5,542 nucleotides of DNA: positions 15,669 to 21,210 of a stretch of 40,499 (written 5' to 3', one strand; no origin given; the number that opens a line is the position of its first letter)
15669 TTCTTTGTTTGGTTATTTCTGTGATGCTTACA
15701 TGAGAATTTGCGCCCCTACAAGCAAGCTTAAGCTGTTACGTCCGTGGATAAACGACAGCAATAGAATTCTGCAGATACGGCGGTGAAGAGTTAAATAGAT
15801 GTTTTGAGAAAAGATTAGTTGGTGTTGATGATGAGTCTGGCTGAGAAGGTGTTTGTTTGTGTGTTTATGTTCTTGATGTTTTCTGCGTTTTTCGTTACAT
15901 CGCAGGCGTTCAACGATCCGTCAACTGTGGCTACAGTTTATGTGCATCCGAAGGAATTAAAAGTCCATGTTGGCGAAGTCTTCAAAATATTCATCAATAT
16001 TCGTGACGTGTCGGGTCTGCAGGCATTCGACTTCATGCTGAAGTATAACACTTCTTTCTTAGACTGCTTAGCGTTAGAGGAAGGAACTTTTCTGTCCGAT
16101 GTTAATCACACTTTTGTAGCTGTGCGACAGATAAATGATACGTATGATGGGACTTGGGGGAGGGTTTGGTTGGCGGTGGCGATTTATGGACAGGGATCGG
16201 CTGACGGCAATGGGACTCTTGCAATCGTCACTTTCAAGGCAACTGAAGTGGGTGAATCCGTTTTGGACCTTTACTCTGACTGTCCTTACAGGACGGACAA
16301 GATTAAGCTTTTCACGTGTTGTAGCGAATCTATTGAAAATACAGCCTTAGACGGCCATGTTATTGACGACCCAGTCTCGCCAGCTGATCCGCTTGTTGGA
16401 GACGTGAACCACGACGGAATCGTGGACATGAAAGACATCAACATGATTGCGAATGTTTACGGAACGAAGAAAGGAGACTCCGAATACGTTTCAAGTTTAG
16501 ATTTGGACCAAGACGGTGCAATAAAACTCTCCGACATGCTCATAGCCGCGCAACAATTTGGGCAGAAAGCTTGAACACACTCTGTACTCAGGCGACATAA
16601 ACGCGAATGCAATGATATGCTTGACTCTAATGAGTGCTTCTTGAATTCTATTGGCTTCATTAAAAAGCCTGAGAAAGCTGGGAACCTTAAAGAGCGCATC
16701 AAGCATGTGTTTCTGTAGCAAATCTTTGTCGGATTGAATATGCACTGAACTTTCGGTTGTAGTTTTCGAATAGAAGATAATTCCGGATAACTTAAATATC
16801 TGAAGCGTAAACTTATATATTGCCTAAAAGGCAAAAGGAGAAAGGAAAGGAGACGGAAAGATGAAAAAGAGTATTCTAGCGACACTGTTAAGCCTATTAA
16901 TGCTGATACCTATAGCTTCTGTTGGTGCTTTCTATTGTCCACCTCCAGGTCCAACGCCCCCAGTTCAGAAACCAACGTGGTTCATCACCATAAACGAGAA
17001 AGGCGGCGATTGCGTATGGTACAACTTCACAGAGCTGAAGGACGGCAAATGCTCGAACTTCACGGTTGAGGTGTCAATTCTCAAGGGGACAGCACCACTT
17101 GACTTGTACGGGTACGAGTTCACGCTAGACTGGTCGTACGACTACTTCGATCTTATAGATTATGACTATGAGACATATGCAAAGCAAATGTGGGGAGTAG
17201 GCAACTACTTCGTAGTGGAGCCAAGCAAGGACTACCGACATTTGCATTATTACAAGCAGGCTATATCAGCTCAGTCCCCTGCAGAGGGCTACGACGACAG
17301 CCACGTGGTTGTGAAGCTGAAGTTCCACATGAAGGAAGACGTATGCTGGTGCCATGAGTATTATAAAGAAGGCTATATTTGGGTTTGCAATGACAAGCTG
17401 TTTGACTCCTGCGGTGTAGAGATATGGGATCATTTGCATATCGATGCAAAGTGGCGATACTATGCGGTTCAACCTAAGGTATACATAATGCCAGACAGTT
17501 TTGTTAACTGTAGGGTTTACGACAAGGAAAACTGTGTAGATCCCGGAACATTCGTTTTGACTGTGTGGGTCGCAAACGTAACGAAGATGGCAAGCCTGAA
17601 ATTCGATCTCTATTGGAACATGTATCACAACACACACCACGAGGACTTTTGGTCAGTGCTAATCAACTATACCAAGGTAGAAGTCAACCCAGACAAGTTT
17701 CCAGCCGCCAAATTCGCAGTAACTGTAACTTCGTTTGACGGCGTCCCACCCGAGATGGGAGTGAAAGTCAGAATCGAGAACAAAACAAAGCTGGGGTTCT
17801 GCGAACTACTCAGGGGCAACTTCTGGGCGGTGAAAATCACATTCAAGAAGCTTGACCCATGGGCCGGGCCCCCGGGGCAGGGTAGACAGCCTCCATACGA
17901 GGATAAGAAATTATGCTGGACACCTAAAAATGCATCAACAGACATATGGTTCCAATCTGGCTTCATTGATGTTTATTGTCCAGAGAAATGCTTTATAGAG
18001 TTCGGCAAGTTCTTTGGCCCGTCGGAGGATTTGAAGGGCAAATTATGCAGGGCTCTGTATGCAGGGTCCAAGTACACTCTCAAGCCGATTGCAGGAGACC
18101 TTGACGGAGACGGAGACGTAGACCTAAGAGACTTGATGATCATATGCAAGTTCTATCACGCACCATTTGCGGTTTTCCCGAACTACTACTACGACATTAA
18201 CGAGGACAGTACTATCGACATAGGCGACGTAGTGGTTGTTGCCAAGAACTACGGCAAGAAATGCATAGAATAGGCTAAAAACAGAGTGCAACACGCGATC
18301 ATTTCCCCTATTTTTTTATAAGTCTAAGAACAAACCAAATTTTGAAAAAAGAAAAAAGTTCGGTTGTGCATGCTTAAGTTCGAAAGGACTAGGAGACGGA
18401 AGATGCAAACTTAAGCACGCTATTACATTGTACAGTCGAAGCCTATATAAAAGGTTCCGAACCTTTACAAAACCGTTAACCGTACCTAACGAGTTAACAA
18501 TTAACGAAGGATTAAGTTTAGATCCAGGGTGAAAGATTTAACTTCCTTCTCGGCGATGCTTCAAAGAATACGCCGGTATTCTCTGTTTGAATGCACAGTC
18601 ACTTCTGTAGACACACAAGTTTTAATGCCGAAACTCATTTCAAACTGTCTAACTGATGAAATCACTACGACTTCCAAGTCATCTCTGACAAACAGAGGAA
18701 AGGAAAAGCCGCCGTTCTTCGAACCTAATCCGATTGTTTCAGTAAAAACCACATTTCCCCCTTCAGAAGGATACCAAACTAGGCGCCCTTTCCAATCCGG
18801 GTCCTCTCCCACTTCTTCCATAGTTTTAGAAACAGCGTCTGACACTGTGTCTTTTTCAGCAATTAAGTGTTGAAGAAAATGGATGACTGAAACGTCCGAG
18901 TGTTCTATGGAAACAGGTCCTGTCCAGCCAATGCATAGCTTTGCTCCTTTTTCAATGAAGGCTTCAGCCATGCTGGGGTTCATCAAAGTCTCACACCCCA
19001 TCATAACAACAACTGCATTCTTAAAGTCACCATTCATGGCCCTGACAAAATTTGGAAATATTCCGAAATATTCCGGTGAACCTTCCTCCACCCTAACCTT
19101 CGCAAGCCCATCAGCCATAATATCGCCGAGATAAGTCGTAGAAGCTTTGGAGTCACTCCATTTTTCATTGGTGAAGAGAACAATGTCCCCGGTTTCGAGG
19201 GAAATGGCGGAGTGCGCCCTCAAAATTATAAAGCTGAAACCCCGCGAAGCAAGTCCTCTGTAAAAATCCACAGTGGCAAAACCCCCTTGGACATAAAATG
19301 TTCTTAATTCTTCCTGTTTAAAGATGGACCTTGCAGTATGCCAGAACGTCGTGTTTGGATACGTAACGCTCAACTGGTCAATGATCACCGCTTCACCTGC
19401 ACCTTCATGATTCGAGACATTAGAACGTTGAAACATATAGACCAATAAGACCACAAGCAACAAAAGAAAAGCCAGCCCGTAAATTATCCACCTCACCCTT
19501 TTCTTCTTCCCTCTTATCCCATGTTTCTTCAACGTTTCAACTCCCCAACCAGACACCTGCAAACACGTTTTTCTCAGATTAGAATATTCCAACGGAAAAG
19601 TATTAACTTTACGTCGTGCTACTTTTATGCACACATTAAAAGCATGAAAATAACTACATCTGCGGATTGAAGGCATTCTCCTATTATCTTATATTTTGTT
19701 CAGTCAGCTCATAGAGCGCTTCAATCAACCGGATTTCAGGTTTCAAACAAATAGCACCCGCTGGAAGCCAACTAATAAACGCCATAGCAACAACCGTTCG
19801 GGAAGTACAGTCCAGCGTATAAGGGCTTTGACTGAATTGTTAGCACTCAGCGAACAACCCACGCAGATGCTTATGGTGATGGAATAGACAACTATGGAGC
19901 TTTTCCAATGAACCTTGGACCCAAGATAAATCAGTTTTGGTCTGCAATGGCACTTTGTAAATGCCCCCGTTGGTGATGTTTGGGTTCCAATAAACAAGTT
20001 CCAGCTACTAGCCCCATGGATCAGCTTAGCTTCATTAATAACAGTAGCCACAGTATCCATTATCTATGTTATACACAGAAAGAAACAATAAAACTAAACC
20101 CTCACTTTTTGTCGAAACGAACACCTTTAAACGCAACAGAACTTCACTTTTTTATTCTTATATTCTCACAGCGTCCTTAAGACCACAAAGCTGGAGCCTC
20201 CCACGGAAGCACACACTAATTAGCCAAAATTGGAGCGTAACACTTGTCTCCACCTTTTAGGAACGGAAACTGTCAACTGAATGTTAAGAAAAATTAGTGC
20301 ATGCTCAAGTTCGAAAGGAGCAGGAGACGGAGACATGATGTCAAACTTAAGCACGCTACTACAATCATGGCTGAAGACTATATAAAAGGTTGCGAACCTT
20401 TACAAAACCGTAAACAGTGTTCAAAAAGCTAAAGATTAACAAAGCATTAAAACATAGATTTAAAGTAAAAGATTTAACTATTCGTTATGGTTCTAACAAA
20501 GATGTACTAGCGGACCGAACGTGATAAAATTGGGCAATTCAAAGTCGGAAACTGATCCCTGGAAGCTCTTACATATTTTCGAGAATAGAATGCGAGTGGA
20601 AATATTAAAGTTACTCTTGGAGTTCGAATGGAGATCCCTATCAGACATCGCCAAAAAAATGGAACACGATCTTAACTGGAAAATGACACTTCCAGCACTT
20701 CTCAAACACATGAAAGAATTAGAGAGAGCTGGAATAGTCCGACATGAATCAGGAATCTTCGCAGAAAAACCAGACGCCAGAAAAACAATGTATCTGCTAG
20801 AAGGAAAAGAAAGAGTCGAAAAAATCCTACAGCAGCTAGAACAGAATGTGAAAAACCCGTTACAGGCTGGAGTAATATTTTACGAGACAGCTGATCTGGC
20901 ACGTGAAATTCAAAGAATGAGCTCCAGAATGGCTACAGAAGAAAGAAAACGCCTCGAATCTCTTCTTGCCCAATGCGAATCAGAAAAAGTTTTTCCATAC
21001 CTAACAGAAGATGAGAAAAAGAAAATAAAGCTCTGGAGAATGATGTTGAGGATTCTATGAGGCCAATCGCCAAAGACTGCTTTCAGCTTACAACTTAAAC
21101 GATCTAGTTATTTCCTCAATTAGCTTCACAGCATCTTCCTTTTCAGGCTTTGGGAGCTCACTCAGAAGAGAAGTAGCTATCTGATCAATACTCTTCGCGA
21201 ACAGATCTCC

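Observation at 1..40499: Locus-wide cohesin-dockerin network: a cellulosome-like surface assembly whose cargo is peptidases, redox and adhesin modules rather than glycosidases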

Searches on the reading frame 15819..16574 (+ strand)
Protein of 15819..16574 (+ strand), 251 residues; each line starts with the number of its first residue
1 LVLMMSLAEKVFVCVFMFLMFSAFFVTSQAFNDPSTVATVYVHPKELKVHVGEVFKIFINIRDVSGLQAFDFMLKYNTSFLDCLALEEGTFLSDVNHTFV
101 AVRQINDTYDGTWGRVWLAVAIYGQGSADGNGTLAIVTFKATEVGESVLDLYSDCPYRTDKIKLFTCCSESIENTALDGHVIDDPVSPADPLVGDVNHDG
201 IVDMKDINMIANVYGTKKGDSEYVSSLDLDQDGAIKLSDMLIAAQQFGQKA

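Call 3: search_protein_families(library=pfam, proteins=[window:15819-16574:+], max_evalue=0.01)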
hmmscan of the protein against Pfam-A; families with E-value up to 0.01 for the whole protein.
window:15819-16574:+ (251 aa): 2 families
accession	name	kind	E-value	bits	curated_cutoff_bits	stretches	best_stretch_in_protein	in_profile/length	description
PF00963.24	Cohesin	-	6.6e-08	33.3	24.1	1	47-146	8-106/139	Cohesin domain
PF00404.24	Dockerin_1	-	6.7e-07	29.8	22.9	1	194-242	2-51/57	Dockerin type I domain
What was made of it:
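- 15819..16574 (+): Minimal adaptor: signal peptide, one cohesin (15909-16373) and a dockerin (16389-16571). Cohesin 33.3 bits and Dockerin_1 29.8 bits (call 3).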

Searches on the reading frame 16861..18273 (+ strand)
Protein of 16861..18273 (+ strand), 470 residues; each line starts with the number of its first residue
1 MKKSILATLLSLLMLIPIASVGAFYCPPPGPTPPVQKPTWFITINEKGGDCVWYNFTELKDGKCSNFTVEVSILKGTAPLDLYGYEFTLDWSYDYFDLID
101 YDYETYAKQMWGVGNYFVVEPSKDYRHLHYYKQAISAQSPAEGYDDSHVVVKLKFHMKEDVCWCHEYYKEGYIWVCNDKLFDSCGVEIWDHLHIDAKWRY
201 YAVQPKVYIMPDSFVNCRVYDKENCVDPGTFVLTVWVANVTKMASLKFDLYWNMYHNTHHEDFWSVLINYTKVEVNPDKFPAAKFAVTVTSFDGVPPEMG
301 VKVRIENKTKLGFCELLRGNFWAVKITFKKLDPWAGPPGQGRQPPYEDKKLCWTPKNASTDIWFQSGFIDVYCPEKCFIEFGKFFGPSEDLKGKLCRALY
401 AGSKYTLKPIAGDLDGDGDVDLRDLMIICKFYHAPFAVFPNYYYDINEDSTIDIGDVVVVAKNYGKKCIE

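Call 3: search_protein_families(library=pfam, proteins=[window:16861-18273:+], max_evalue=0.01)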
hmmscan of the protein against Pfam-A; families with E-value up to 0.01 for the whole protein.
window:16861-18273:+ (470 aa): 1 family
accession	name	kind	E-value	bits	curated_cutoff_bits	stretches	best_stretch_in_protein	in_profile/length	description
PF00404.24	Dockerin_1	-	0.00074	20.1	22.9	1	411-462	1-54/57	Dockerin type I domain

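Call 6: search_protein_families(library=pfam, proteins=[window:16861-18090:+], max_evalue=1)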
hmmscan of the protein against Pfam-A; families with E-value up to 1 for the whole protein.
window:16861-18090:+ (410 aa): 0 families

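Call 12: search_solved_structures(query=window:16861-18090:+, max_evalue=10)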
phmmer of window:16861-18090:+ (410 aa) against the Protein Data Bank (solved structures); distinct sequences matched with E-value up to 10: 1.
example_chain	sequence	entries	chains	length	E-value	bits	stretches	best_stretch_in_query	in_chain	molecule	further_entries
7pa5_B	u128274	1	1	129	0.14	14.3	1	34-109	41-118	nanobody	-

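Call 25: find_homologous_proteins(query=window:16930-18090:+)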
Query window:16930-18090:+ (387 aa): 3 proteins with E <= 0.001 among 540 candidates.
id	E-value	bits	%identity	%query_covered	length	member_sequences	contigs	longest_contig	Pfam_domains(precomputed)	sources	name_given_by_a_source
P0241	3.1e-278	941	99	100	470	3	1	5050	-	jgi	-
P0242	7.3e-47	179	37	92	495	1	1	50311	PF00404.25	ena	-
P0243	5.2e-43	166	38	88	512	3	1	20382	-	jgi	-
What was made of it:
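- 16861..18273 (+): Cys-rich secreted protein with two beta-rich modules (16966-17475, unresolved; 17467-18054, probably cohesin-like) and a dockerin (18076-18270). Only 3 homologues were found (call 25).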

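Call 43: predict_structure(alignment_id=A2)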
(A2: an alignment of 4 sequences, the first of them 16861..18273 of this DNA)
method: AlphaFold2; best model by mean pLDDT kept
length: 470 residues; sequences in the alignment: 4
mean_pLDDT: 34.8   pTM: 0.25
mean pLDDT of the five models: 34.8, 31.5, 29.1, 27.6, 25.6
residues with pLDDT >= 90: 0; 70-90: 0; 50-70: 29; < 50: 441
segments of 3 or more residues with pLDDT < 50: 1-3, 15-67, 70-95, 97-152, 159-285, 291-301, 309-470
pLDDT, mean of each block of 10 residues (from residue 1): 52 42 27 23 24 35 45 37 39 45 32 24 25 30 36 50 40 43 46 40 36 28 31 45 42 30 31 42 49 41 48 29 45 33 28 23 27 35 38 39 34 32 26 22 22 23 23
secondary structure, 60 per line:
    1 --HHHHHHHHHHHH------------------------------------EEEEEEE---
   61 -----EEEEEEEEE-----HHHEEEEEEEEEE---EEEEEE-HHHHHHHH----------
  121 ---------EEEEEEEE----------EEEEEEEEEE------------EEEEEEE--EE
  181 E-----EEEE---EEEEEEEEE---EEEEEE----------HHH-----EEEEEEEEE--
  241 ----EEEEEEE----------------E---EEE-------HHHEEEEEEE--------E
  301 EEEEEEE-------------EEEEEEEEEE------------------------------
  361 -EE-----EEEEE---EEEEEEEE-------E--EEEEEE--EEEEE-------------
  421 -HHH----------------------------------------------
elements in order: H3-14 E51-57 E66-74 E83-92 E96-101 H103-110 E130-137 E148-157 E170-176 E179-181 E187-190 E194-202 E206-211 E230-238 E245-251 E272-274 E285-291 E300-307 E321-330 E369-373 E377-384 E395-400 E403-407
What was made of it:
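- Checked: The AlphaFold model is unusable (pLDDT 34.8; call 43).
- Tried and rejected: AlphaFold on the 16861 protein failed with its 4-sequence alignment (call 43).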

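Call 44: search_solved_structures(query=A2, max_evalue=10)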
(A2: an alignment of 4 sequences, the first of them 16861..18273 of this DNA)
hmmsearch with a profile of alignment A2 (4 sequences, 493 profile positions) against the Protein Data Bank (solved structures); distinct sequences matched with E-value up to 10: 10.
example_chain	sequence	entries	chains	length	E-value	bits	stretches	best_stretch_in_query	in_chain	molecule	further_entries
2y3n_B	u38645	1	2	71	5e-06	28.6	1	419-486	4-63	CELLULOSOMAL FAMILY-48 PROCESSIVE GLYCOSIDE HYDROLASE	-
4wi0_B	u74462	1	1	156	7.6e-05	24.8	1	426-486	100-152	Cellulosomal scaffoldin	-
4u3s_B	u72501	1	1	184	0.0023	19.8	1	426-486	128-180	Cellulosomal scaffoldin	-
5n5p_B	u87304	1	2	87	0.046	15.6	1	418-449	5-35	Putative cellulosomal scaffoldin protein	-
5lxv_B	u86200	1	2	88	0.053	15.4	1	418-444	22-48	Carbohydrate-binding protein WP_009985128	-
4fl4_A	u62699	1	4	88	0.22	13.4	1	421-481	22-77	Glycoside hydrolase family 9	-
9gvb_B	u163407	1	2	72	0.46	12.3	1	419-449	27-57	Group 2 dockerin from R. flavefaciens FD-1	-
2b59_B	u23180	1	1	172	0.56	12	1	427-487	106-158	Cellulosomal scaffolding protein A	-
8fmw_Q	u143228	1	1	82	0.63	11.8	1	180-219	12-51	30S ribosomal protein S17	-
6kg9_A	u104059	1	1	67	2.5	9.8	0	421-440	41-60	And cellulose-binding endoglucanase family 9 CelL ortholog dockerin domain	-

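Call 60: search_protein_families(library=ncbifam, proteins=[window:16861-18273:+], max_evalue=0.01)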
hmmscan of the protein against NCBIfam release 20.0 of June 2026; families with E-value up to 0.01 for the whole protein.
window:16861-18273:+ (470 aa): 0 families

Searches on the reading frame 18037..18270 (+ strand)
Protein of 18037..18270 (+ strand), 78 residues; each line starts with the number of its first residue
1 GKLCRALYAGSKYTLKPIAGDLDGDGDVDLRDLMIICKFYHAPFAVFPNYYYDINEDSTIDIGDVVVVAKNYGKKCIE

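Call 20: search_protein_families(library=pfam, proteins=[window:18037-18270:+], max_evalue=10)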
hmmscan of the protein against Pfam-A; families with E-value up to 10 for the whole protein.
seq(78 aa): 5 families
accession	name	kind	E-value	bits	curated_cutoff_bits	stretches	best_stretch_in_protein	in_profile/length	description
PF00404.24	Dockerin_1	-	3.9e-05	24.2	22.9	1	19-70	1-54/57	Dockerin type I domain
PF13517.12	FG-GAP_3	-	0.012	16.6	26.9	1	13-30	42-59/61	FG-GAP-like repeat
PF13405.12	EF-hand_6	-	0.027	14.7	25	1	21-39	10-28/30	EF-hand domain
PF00036.39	EF-hand_1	-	0.063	13.3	25.4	1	21-38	10-27/29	EF hand domain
PF13499.12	EF-hand_7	-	0.1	13.4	30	0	21-38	12-29/67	EF-hand domain pair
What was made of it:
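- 16861..18273 (+): Dockerin_1 24.2 bits when scanned alone (call 20).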

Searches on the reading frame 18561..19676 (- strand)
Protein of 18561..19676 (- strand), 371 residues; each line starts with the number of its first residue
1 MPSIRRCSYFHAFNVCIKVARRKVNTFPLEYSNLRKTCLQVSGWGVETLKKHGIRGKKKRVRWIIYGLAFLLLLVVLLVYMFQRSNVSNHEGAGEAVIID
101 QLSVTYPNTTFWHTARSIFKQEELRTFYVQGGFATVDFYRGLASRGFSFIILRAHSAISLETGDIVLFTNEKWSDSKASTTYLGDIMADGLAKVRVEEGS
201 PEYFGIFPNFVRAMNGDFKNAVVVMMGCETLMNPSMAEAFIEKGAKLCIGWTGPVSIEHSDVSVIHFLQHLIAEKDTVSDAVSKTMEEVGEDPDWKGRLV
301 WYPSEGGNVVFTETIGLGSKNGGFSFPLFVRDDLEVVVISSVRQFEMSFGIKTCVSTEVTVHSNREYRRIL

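Call 3: search_protein_families(library=pfam, proteins=[window:18561-19676:-], max_evalue=0.01)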
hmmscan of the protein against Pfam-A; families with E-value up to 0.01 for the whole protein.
window:18561-19676:- (371 aa): 0 families

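Call 6: search_protein_families(library=pfam, proteins=[window:18561-19676:-], max_evalue=1)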
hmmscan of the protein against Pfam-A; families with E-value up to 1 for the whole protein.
window:18561-19676:- (371 aa): 1 family
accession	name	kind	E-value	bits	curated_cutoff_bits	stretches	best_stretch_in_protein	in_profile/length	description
PF05545.16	FixQ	-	0.064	13.6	29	1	68-96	16-44/49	Cbb3-type cytochrome oxidase component FixQ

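Call 60: search_protein_families(library=ncbifam, proteins=[window:18561-19676:-], max_evalue=0.01)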
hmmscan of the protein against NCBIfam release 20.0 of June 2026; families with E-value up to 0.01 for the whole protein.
window:18561-19676:- (371 aa): 0 families

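Call 84: search_protein_families(library=pfam, alignment_id=A9, max_evalue=1)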
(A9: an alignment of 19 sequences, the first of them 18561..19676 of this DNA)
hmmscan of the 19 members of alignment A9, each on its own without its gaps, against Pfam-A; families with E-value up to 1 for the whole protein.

A. member 1, window:18561-19676:- (371 aa): 1 family
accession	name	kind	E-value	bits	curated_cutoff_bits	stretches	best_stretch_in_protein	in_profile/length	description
PF05545.16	FixQ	-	0.064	13.6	29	1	68-96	16-44/49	Cbb3-type cytochrome oxidase component FixQ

B. families by the number of members that match (of 19 scanned): 19 families
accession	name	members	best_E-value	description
PF11857.13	DUF3377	8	0.0021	Domain of unknown function (DUF3377)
PF01364.23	Peptidase_C25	6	0.03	Peptidase family C25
PF01320.23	Colicin_Pyocin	4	0.063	Colicin immunity protein / pyocin immunity protein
PF08965.17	Aca2_YdiL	3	0.021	Aca2/YdiL-like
PF19776.5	DUF6262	2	0.031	Family of unknown function (DUF6262)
PF14914.11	LRRC37AB_C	2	0.14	LRRC37A/B like protein 1 C-terminal domain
PF06612.16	DUF1146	1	0.04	Protein of unknown function (DUF1146)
PF18351.6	Ago_N_1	1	0.054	Fungal Argonaute N-terminal domain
PF05545.16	FixQ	1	0.064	Cbb3-type cytochrome oxidase component FixQ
PF17814.7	LisH_TPL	1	0.072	LisH-like dimerisation domain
PF10862.14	FcoT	1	0.075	FcoT-like thioesterase domain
PF15121.11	TMEM71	1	0.082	TMEM71 protein family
PF17021.10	Mei5_like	1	0.097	Putative double-strand recombination repair-like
PF19233.4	DUF5886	1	0.099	Family of unknown function (DUF5886)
PF09323.15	DUF1980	1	0.11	DUF1980 N-terminal domain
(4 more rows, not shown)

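Call 85: search_solved_structures(query=A9, max_evalue=10)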
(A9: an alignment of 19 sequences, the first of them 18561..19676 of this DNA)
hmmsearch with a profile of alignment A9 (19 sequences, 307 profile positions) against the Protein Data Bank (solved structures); distinct sequences matched with E-value up to 10: 4.
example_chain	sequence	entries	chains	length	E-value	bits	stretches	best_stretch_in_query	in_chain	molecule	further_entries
8ewu_A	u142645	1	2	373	0.14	14.6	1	92-126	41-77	GDP-L-fucose synthase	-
4ni5_A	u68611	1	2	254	0.17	14.3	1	173-206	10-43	Oxidoreductase, short-chain dehydrogenase/reductase family protein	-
7r3a_A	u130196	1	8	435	0.59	12.6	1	179-216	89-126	S-inosyl-L-homocysteine hydrolase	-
1edz_A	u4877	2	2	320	0.66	12.4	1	201-272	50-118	5,10-METHYLENETETRAHYDROFOLATE DEHYDROGENASE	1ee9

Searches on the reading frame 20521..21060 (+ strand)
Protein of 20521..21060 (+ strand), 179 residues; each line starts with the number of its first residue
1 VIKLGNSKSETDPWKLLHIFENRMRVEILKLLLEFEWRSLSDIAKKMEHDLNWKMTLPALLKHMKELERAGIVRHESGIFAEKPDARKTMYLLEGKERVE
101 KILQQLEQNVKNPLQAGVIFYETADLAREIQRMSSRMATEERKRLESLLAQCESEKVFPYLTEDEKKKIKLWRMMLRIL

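Call 4: search_protein_families(library=pfam, proteins=[window:20521-21060:+], max_evalue=0.01)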
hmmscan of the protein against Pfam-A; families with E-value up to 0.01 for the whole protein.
window:20521-21060:+ (179 aa): 3 families
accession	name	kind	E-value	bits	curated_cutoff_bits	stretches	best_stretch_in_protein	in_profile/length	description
PF12840.13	HTH_20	-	2.9e-05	24.4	27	1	22-76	3-51/51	Helix-turn-helix domain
PF01022.26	HTH_5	-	0.00011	22.5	22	1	25-74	4-46/47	Bacterial regulatory protein, arsR family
PF13412.12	HTH_24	-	0.0095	15.9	21.9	0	55-74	29-48/48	Winged helix-turn-helix DNA-binding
